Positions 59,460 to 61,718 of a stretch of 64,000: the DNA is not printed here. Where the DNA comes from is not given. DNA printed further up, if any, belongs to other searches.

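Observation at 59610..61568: Single-polypeptide fusion of a CitE-like malyl-CoA lyase/thioesterase domain with a mesaconyl-CoA-hydratase-like domain, embedded between asd and sdhCDAB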

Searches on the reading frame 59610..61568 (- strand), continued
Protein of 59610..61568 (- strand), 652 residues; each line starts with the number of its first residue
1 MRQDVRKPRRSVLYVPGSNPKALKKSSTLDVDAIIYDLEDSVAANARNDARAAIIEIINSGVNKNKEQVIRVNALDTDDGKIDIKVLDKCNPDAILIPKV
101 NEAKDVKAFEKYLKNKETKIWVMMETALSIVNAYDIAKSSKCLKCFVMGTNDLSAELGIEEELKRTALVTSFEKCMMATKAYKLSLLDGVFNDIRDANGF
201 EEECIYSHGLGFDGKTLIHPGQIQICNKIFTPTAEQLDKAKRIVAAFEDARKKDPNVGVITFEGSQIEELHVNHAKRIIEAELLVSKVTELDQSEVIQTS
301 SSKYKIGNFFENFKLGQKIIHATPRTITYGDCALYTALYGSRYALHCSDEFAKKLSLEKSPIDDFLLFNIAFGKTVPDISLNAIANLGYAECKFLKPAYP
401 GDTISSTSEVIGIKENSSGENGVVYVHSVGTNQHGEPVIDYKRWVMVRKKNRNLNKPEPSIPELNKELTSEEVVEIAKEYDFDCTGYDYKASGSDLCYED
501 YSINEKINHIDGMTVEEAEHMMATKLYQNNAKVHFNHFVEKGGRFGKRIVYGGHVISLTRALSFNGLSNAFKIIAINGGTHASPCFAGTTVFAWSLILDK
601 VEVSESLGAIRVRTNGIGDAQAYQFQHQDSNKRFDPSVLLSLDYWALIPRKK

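Call 10: find_related_loci(query=window:59610-61568:-, collection=genome_contigs, flank=10000)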
Query window:59610-61568:- (652 aa) in genome_contigs; peptide patterns used: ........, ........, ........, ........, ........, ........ (x = any residue, [..] = any of these).
587 stretches matched a pattern; 508 encode a relative of the query (tblastn E <= 1e-3); the best 80 are kept; 78 distinct loci.
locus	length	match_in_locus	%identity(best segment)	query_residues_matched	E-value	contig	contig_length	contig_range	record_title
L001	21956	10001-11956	99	1-652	0e+0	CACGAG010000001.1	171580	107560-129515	uncultured Pelagibacteraceae bacterium isolate AG-909-G09 genome assembly, contig: AG-909-G09_NODE_1, whole genome shotg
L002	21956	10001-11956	99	1-652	0e+0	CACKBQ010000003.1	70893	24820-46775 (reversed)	uncultured Pelagibacteraceae bacterium isolate AG-453-G19 genome assembly, contig: AG-453-G19_NODE_3, whole genome shotg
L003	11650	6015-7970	99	1-652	0e+0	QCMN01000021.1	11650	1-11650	Pelagibacteraceae bacterium AG-422-B15 Ga0172158_121, whole genome shotgun sequence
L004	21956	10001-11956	98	1-652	0e+0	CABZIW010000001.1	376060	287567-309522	MAG: uncultured Pelagibacteraceae bacterium isolate AG-896-A02 genome assembly, contig: AG-896-A02_NODE_1, whole genome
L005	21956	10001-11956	98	1-652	0e+0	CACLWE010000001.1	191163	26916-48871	uncultured Pelagibacteraceae bacterium isolate AG-917-N15 genome assembly, contig: AG-917-N15_NODE_1, whole genome shotg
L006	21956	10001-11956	98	1-652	0e+0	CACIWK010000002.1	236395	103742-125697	uncultured Pelagibacteraceae bacterium isolate AG-914-D08 genome assembly, contig: AG-914-D08_NODE_2, whole genome shotg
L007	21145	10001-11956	98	1-652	0e+0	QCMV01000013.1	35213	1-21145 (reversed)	Pelagibacteraceae bacterium AG-422-N09 Ga0172163_113, whole genome shotgun sequence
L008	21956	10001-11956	98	1-652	0e+0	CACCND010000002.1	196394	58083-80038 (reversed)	uncultured Pelagibacteraceae bacterium isolate AG-901-G03 genome assembly, contig: AG-901-G03_NODE_2, whole genome shotg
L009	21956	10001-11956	98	1-652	0e+0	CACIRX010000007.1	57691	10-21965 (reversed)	uncultured Pelagibacteraceae bacterium isolate AG-914-B16 genome assembly, contig: AG-914-B16_NODE_7, whole genome shotg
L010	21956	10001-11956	97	1-652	0e+0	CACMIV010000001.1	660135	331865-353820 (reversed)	MAG: uncultured Pelagibacteraceae bacterium isolate AG-891-J04 genome assembly, contig: AG-891-J04_NODE_1, whole genome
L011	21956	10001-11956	97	1-652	0e+0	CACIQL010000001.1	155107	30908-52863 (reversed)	uncultured Pelagibacteraceae bacterium isolate AG-439-D15 genome assembly, contig: AG-439-D15_NODE_1, whole genome shotg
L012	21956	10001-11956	99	1-652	0e+0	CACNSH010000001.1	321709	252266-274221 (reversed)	MAG: uncultured Pelagibacteraceae bacterium isolate AG-893-M03 genome assembly, contig: AG-893-M03_NODE_1, whole genome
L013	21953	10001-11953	83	1-651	0e+0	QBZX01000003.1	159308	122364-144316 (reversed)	Pelagibacteraceae bacterium AG-337-G06 Ga0172121_103, whole genome shotgun sequence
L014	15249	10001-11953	83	1-651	0e+0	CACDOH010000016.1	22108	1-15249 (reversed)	uncultured Pelagibacteraceae bacterium isolate AG-904-D18 genome assembly, contig: AG-904-D18_NODE_16, whole genome shot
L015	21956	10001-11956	99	1-652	0e+0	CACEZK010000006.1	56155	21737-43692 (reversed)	uncultured Pelagibacteraceae bacterium isolate AG-404-N21 genome assembly, contig: AG-404-N21_NODE_6, whole genome shotg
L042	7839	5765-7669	46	7-650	0e+0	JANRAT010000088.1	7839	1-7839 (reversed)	MAG: Rhodospirillales bacterium isolate MAG_198 P22051_108_S30_metaspades_18267_7839_cov_4, whole genome shotgun sequenc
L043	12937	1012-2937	47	7-648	0e+0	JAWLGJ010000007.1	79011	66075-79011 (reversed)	MAG: Magnetospirillaceae bacterium isolate 30dZY2.bin.101 NODE_533_length_79011_cov_5.162954, whole genome shotgun seque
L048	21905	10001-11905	43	7-651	5e-168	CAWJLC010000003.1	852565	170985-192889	MAG: uncultured proteobacterium isolate MFD02416.bin.2.50 genome assembly, contig: contig_32528, whole genome shotgun se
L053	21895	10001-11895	57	7-651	0e+0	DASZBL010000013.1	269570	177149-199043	MAG TPA_asm: Rhizomicrobium sp. isolate SMAG_U6414 k141_31897, whole genome shotgun sequence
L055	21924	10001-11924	57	7-650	6e-177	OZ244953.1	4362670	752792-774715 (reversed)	MAG: Rhodospirillales bacterium isolate 29706eec-3215-49e9-b6be-e243b0adebf5 genome assembly, chromosome: 1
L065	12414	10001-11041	56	303-650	3e-130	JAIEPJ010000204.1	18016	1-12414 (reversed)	MAG: Phreatobacter sp. isolate co.spades.DASTOOL.2.5kb_003 c_000000435969, whole genome shotgun sequence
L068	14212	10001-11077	54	291-650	9e-130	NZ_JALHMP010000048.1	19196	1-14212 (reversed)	MAG: Phreatobacter sp. isolate Bin_33_7 c_000000011629, whole genome shotgun sequence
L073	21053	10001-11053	56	299-650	1e-128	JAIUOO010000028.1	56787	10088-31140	MAG: Proteobacteria bacterium isolate PHREA1 spades-bin.10~NODE_1208_length_56787_cov_2.04559, whole genome shotgun sequ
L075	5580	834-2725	56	7-651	2e-177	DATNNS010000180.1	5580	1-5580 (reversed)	MAG TPA_asm: Rhizomicrobium sp. isolate SMAG_U11511 k141_137052, whole genome shotgun sequence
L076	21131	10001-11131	52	274-650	2e-128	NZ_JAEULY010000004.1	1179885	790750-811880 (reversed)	MAG: Phreatobacter sp. isolate new MAG-133 k141_3227666, whole genome shotgun sequence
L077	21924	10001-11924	56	7-650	8e-172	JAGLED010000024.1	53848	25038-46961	MAG: Rhodospirillales bacterium isolate SW_4_52 ROV167.bin.52.fa_24, whole genome shotgun sequence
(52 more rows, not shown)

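Call 63: search_protein_families(library=pfam, proteins=[L042:3096-4127:+, L043:3105-3536:+, L077:19458-20609:+, L042:4834-5721:-, L055:8393-8986:-, L053:8776-9936:+, L053:8282-8776:+, L048:8269-8961:-, L075:3798-4187:+, L075:4188-5411:-], max_evalue=0.00001)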
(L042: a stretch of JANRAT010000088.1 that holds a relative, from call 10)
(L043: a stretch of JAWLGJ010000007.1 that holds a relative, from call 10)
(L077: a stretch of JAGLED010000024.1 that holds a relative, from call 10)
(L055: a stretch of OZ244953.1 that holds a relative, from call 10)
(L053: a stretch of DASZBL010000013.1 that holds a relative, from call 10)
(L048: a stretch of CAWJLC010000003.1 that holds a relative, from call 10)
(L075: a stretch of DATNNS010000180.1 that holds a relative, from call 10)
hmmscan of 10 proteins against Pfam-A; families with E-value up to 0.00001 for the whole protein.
L042:3096-4127:+ (343 aa): 2 families
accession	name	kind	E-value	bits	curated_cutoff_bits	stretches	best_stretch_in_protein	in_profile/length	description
PF02774.23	Semialdhyde_dhC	-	2e-55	188.2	26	1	141-321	2-184/184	Semialdehyde dehydrogenase, dimerisation domain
PF01118.30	Semialdhyde_dh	-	1.9e-35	122.3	26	1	4-118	1-119/121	Semialdehyde dehydrogenase, NAD binding domain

L043:3105-3536:+ (143 aa): 1 family
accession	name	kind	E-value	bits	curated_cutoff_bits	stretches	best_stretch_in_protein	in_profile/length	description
PF01127.27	Sdh_cyt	-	3.4e-34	118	25.8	1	18-134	2-121/122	Succinate dehydrogenase/Fumarate reductase transmembrane subunit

L077:19458-20609:+ (383 aa): 1 family
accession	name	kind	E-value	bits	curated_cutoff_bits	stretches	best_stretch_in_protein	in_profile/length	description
PF03969.22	AFG1_ATPase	-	3.9e-119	398.3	27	1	3-370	2-358/361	AFG1-like ATPase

L042:4834-5721:- (295 aa): 2 families
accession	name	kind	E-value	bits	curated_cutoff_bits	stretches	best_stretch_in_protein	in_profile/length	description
PF08543.17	Phos_pyr_kin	-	2.9e-16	60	27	1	118-263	85-234/246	Phosphomethylpyrimidine kinase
PF00294.29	PfkB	-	4.4e-08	33.2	25.8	1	136-261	165-290/302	pfkB family carbohydrate kinase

L055:8393-8986:- (197 aa): 1 family
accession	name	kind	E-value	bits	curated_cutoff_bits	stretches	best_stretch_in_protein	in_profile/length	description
PF00072.30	Response_reg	-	1.1e-23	84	30.2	1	10-124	1-110/111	Response regulator receiver domain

L053:8776-9936:+ (386 aa): 1 family
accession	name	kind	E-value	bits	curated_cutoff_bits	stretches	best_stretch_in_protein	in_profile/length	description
PF01734.28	Patatin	-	2.2e-28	100.2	27.7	1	64-250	1-187/191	Patatin-like phospholipase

L053:8282-8776:+ (164 aa): 2 families
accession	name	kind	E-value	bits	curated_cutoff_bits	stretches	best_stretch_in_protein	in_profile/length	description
PF12680.13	SnoaL_2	-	5e-13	50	27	1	12-118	1-102/102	SnoaL-like domain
PF13577.12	SnoaL_4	-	5.3e-07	30.1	24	1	8-76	9-77/126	SnoaL-like domain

L048:8269-8961:- (230 aa): 2 families
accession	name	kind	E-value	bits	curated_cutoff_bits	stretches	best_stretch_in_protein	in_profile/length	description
PF10399.14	UCR_Fe-S_N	-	7.1e-21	73.8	24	1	25-63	3-41/41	Ubiquitinol-cytochrome C reductase Fe-S subunit TAT signal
PF00355.32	Rieske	-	3.2e-06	27.4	20.3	1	139-200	33-86/88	Rieske [2Fe-2S] domain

L075:3798-4187:+ (129 aa): 0 families

L075:4188-5411:- (407 aa): 1 family
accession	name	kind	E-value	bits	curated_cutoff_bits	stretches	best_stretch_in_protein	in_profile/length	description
PF01494.25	FAD_binding_3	-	4.8e-26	92.2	22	1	4-315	1-315/349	FAD binding domain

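Call 64: search_protein_families(library=pfam, proteins=[L065:6948-8054:+, L076:6576-7424:+, L068:11162-11830:+, L068:11981-12547:+, L073:9013-9825:-, L076:2935-4287:-, L076:12590-13294:+, L073:13719-15815:+, L055:16415-17059:+], max_evalue=0.00001)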
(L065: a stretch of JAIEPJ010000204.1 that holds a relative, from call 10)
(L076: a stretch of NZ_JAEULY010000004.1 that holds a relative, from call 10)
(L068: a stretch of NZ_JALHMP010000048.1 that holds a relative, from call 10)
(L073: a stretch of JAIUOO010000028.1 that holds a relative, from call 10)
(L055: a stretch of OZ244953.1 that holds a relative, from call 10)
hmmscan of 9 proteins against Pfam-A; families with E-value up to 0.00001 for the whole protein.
L065:6948-8054:+ (368 aa): 1 family
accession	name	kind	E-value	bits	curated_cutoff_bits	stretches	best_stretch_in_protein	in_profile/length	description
PF03401.19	TctC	-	2.1e-66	224.7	27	1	93-363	2-273/274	Tripartite tricarboxylate transporter family receptor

L076:6576-7424:+ (282 aa): 1 family
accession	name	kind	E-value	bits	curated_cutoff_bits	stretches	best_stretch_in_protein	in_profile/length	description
PF00248.27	Aldo_ket_red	-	4.4e-58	197.1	24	1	19-268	2-288/291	Aldo/keto reductase family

L068:11162-11830:+ (222 aa): 1 family
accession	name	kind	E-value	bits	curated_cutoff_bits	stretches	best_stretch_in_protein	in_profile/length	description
PF03070.21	TENA_THI-4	-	6.3e-49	167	22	1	16-220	6-209/210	TENA/THI-4/PQQC family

L068:11981-12547:+ (188 aa): 4 families
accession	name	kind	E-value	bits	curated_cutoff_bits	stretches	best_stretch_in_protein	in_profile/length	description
PF04542.20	Sigma70_r2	-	2.6e-15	56.4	24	1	26-91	1-68/71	Sigma-70 region 2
PF08281.18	Sigma70_r4_2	-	2.6e-15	56.2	25.7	1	123-174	3-54/54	Sigma-70, region 4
PF04545.22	Sigma70_r4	-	4.2e-14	52.2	24.1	1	127-176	1-50/50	Sigma-70, region 4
PF07638.17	Sigma70_ECF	-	5.5e-06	26.8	21.1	1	98-178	102-183/185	ECF sigma factor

L073:9013-9825:- (270 aa): 1 family
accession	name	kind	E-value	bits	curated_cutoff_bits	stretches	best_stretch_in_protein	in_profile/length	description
PF02545.19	Maf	-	1.6e-56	191.3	27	1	69-255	1-184/187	Maf-like protein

L076:2935-4287:- (450 aa): 3 families
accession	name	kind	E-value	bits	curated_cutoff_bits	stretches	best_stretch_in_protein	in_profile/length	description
PF07690.21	MFS_1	-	6.6e-45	154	33.4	1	59-399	3-345/347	Major Facilitator Superfamily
PF06609.19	TRI12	-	6.2e-10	38.6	23.2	1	52-216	45-205/599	Fungal trichothecene efflux pump (TRI12)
PF00083.30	Sugar_tr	-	2.1e-09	37.3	22.3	1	91-231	49-194/452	Sugar (and other) transporter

L076:12590-13294:+ (234 aa): 0 families

L073:13719-15815:+ (698 aa): 2 families
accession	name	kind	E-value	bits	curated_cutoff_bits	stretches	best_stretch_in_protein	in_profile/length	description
PF00082.27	Peptidase_S8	-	3.9e-43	148.3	21.8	1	378-617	1-288/288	Subtilase family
PF22148.1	Fervidolysin_NPro-like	-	3.3e-07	31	21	1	254-335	6-81/81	Fervidolysin N-terminal prodomain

L055:16415-17059:+ (214 aa): 1 family
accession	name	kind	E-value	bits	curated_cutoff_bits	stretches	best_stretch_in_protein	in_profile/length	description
PF04299.18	FMN_bind_2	-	1.6e-44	152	22.4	1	4-170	1-168/168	Putative FMN-binding domain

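Call 67: list_cluster_members(proteins=[window:59610-61568:-, P0012, P0037, P0051, P0107, P0120, P0047])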
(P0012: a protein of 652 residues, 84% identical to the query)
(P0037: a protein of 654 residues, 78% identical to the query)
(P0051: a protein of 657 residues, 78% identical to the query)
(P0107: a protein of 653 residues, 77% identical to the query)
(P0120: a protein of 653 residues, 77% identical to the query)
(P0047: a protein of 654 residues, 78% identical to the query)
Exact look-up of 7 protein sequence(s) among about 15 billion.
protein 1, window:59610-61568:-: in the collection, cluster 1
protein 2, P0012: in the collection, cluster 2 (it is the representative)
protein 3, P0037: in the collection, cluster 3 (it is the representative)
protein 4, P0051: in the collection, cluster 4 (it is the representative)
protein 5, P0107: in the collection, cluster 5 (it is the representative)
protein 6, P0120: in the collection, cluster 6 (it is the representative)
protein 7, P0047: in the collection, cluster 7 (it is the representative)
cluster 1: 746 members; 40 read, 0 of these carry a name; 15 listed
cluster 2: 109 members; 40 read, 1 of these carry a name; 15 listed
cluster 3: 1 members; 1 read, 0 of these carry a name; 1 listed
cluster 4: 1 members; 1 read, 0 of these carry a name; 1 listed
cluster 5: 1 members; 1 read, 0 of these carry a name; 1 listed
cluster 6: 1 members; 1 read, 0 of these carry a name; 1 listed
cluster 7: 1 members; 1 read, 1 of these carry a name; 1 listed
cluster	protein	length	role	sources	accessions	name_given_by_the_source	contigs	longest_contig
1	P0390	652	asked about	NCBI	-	-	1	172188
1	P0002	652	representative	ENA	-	-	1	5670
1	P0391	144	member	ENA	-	-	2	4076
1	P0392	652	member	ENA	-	-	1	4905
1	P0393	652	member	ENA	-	-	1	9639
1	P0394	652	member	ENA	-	-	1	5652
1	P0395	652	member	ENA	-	-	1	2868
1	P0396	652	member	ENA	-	-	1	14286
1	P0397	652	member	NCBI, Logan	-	-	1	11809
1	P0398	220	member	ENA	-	-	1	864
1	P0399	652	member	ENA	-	-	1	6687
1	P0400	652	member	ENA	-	-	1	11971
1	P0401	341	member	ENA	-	-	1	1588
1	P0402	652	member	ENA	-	-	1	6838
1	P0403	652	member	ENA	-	-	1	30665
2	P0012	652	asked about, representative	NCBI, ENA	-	-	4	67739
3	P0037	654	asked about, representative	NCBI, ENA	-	-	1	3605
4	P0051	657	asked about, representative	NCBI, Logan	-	-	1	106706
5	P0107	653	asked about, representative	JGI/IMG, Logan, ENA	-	-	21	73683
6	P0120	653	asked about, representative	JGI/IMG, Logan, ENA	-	-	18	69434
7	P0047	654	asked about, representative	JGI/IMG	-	2-methylfumaryl-CoA hydratase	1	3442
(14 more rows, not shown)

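Call 93: predict_structure(alignment_id=A1)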
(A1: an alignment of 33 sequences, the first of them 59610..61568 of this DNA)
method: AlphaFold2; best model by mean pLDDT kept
length: 652 residues; sequences in the alignment: 33
mean_pLDDT: 59.4   pTM: 0.45
mean pLDDT of the five models: 59.4, 57.3, 56.4, 54.8, 51.5
residues with pLDDT >= 90: 76; 70-90: 201; 50-70: 117; < 50: 258
segments of 3 or more residues with pLDDT < 50: 1-6, 288-308, 320-402, 419-421, 446-466, 489-494, 508-594, 615-642
pLDDT, mean of each block of 10 residues (from residue 1): 49 85 83 86 79 91 88 90 90 93 94 85 92 93 91 79 67 82 85 71 77 86 86 75 88 84 73 70 58 27 34 61 34 24 27 34 26 26 31 42 56 56 60 64 51 30 45 69 56 56 59 33 30 30 25 22 23 24 25 56 80 46 33 36 60 62
secondary structure, 60 per line:
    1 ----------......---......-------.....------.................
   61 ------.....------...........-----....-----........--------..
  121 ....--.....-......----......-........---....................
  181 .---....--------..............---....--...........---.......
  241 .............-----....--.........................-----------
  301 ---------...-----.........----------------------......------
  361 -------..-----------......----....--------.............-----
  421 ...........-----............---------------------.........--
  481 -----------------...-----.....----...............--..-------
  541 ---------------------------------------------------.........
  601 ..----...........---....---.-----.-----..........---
elements in order (helices of 4 or more, strands of 3 or more residues): E11-16 H20-25 E33-37 H44-60 E67-71 H78-88 E94-97 H103-110 E119-124 H127-131 H133-138 E143-148 H150-157 H161-181 E185-188 H197-210 E214-217 H220-230 H234-253 E259-262 E265-268 H269-289 E318-326 H349-354 H381-386 E391-394 E403-415 E421-431 E437-448 H470-478 E506-510 H515-529 E592-602 E607-617 H621-624 E640-649
